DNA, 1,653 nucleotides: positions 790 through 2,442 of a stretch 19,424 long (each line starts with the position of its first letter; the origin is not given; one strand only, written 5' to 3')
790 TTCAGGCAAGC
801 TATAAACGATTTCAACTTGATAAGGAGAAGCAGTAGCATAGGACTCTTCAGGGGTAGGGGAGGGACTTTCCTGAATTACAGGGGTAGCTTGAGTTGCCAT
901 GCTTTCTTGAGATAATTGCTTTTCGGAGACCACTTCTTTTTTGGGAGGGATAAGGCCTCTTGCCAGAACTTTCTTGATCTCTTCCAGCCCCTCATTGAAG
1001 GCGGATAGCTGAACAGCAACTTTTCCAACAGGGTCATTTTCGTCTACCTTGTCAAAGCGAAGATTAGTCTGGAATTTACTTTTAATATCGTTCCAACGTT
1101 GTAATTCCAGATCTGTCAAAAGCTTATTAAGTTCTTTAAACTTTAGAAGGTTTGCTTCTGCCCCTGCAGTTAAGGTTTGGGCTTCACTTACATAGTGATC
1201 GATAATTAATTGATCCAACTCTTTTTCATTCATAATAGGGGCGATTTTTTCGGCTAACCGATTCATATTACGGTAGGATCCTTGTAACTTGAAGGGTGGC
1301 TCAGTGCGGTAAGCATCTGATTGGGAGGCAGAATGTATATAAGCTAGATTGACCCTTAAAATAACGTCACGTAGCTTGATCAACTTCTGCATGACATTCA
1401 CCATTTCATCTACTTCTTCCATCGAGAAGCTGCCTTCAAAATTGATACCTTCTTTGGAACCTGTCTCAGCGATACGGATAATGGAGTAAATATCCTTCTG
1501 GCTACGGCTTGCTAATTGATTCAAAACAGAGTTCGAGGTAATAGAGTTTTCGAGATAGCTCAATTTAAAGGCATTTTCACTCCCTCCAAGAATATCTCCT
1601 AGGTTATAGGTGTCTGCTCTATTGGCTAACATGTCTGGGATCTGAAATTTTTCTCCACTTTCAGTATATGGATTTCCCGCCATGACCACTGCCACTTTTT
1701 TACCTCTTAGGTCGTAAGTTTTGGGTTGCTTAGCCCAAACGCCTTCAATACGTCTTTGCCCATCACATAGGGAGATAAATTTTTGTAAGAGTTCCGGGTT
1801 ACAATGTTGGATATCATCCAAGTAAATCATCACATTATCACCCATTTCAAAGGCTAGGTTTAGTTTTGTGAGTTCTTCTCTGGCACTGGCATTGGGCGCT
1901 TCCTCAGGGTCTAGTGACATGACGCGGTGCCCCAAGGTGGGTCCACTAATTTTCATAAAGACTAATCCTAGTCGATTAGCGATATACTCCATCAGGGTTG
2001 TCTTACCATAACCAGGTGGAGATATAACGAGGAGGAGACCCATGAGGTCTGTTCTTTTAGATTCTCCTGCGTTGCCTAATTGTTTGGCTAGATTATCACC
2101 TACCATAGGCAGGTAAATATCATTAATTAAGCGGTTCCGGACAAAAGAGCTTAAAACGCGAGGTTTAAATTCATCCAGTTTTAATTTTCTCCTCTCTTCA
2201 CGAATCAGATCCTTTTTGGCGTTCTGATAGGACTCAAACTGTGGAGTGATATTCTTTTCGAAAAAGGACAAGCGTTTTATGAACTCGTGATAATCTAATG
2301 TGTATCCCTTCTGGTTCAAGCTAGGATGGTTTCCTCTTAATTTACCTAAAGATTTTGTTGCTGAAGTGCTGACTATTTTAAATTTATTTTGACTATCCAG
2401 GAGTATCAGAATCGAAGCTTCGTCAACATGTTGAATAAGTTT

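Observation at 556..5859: Giant protein architecture: a single catalytic AAA_5 module buried at residues ~1260-1480 between a long coiled coil and a helical C-terminal region.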

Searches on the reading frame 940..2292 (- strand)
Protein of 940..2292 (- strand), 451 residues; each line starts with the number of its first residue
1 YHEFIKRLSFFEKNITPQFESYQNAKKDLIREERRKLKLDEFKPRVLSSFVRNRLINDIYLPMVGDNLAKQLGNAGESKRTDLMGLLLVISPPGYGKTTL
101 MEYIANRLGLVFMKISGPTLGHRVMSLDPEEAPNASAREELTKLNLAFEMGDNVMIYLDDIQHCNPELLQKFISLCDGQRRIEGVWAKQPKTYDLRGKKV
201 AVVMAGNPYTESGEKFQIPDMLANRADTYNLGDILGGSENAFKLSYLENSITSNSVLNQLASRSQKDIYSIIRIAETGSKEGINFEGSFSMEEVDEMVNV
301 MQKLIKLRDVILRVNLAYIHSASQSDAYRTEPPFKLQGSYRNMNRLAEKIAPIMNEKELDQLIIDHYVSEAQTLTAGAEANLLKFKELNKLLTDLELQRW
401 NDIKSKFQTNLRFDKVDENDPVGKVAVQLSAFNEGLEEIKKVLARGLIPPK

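Call 52: search_protein_representatives(protein=window:940-2292:-)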
Query: 451 residues. Proteins with E-value up to 0.001 (for the whole library): 947; up to 1e-10: 702; up to 1e-30: 379. The best 150 are listed.
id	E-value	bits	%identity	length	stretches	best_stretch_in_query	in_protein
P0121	4.7e-209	711.1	70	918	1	1-447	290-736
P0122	4.9e-201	684.7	68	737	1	2-447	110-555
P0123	6.8e-197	671.0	66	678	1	1-446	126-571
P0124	2.0e-194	662.9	64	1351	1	1-447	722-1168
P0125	4.3e-192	655.2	65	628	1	1-446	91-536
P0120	9.5e-192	654.1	66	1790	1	1-441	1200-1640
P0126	1.3e-186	637.2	62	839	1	1-447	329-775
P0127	1.7e-186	636.8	63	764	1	1-447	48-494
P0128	6.4e-185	631.6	63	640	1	1-447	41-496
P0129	6.1e-184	628.3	62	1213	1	1-447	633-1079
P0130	8.0e-184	628.0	62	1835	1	1-444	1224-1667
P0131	3.1e-181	619.4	60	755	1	1-446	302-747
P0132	4.5e-179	612.3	61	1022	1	3-437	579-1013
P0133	6.7e-179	611.7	62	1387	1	3-441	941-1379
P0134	6.8e-177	605.1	61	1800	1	3-444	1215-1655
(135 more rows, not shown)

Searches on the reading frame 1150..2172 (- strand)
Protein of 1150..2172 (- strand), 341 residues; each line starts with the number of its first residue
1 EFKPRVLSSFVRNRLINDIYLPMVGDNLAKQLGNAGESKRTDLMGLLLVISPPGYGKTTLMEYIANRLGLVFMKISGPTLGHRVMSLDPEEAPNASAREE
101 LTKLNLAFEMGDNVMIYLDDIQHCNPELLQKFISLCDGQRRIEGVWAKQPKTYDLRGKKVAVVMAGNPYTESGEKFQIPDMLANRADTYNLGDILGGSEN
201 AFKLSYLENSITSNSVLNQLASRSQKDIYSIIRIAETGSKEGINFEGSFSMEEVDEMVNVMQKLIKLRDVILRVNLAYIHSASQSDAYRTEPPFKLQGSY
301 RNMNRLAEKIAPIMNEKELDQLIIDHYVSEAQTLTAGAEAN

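Call 80: search_solved_structures(query=A4, max_evalue=10, show_alignments=0)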
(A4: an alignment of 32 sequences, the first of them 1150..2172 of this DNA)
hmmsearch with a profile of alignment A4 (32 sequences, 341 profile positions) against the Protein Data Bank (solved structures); distinct sequences matched with E-value up to 10: 154 (the best 60 are shown).
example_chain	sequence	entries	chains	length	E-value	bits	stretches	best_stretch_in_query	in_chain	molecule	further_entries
7wub_C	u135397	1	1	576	3.3e-06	29.4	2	47-86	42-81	Transitional endoplasmic reticulum ATPase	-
7wub_D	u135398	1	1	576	3.3e-06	29.4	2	47-86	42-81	Transitional endoplasmic reticulum ATPase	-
6mck_A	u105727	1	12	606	3.8e-06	29.2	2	47-86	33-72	Transitional endoplasmic reticulum ATPase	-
7rlj_A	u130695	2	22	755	5e-06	28.8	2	47-86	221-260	Transitional endoplasmic reticulum ATPase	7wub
8yka_A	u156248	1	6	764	5.2e-06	28.8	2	47-86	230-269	Transitional endoplasmic reticulum ATPase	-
7lmy_A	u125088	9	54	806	5.5e-06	28.7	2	47-86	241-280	Transitional endoplasmic reticulum ATPase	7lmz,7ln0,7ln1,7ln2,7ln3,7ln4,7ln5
5c18_A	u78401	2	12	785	5.5e-06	28.7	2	47-86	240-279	Transitional endoplasmic reticulum ATPase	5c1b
7y4w_A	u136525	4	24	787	5.6e-06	28.7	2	47-86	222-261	Transitional endoplasmic reticulum ATPase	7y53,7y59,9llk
7rlb_A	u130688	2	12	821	5.8e-06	28.6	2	47-86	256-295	Transitional endoplasmic reticulum ATPase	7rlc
5c19_A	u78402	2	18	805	6e-06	28.6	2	47-86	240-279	Transitional endoplasmic reticulum ATPase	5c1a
10qq_A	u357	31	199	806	6e-06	28.6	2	47-86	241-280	Transitional endoplasmic reticulum ATPase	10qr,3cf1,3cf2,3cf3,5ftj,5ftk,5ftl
7k57_A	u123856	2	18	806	6e-06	28.6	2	47-86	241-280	Transitional endoplasmic reticulum ATPase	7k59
7l5w_A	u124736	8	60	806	6e-06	28.6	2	47-86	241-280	Transitional endoplasmic reticulum ATPase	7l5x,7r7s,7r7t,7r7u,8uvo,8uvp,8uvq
9yrc_A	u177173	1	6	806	6e-06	28.6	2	47-86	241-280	Transitional endoplasmic reticulum ATPase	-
7rlh_A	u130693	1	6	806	6e-06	28.6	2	47-86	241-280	Transitional endoplasmic reticulum ATPase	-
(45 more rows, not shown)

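Call 81: search_protein_families(library=pfam, alignment_id=A4, max_evalue=0.1)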
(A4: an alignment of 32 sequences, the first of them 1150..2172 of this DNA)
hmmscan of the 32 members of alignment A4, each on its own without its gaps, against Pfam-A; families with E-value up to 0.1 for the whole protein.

A. member 1, window:1150-2172:- (341 aa): 10 families
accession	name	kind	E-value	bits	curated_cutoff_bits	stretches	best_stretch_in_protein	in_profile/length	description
PF07728.20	AAA_5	-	1e-07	32.5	22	1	48-172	3-127/139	AAA domain (dynein-related subfamily)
PF00004.35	AAA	-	1.7e-07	32.2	21.2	1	47-167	1-109/131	ATPase family associated with various cellular activities (AAA)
PF13401.12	AAA_22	-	2.1e-05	25.3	27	1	45-138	6-110/130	AAA domain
PF05496.18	RuvB_N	-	4.2e-05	23.8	27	1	38-82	27-71/159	Holliday junction DNA helicase RuvB P-loop domain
PF13191.12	AAA_16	-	0.0047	17.9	32.6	0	31-68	11-48/167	AAA ATPase domain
PF13173.12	AAA_14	-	0.011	16.2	27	1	54-125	12-75/129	AAA domain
PF25199.1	nSTAND_NTPase5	-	0.021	15.1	34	1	37-147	34-131/145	Novel STAND NTPase 5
PF13238.12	AAA_18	-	0.068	14.1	29.4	0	49-104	3-45/128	AAA domain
PF13207.12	AAA_17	-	0.079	13.7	27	0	52-74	3-25/136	AAA domain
PF17773.7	UPF0176_N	-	0.081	13.7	26.2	0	239-294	38-81/92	UPF0176 acylphosphatase like domain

B. families by the number of members that match (of 32 scanned): 24 families
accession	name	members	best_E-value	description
PF00004.35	AAA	32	7.8e-09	ATPase family associated with various cellular activities (AAA)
PF07728.20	AAA_5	32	1e-07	AAA domain (dynein-related subfamily)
PF13401.12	AAA_22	32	1e-07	AAA domain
PF05496.18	RuvB_N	32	4.4e-07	Holliday junction DNA helicase RuvB P-loop domain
PF13191.12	AAA_16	27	0.0013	AAA ATPase domain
PF20720.3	nSTAND3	26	0.0024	Novel STAND NTPase 3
PF25199.1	nSTAND_NTPase5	18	0.00066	Novel STAND NTPase 5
PF13173.12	AAA_14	14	0.0052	AAA domain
PF24883.2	NPHP3_N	10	0.032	Nephrocystin 3, N-terminal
PF13207.12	AAA_17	6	0.014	AAA domain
PF24918.1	NET2A_C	4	0.0076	NET2A, C-terminal domain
PF13238.12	AAA_18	3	0.035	AAA domain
PF00931.28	NB-ARC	3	0.038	NB-ARC domain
PF00910.28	RNA_helicase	3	0.077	RNA helicase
PF07726.17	AAA_3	2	0.012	ATPase family associated with various cellular activities (AAA)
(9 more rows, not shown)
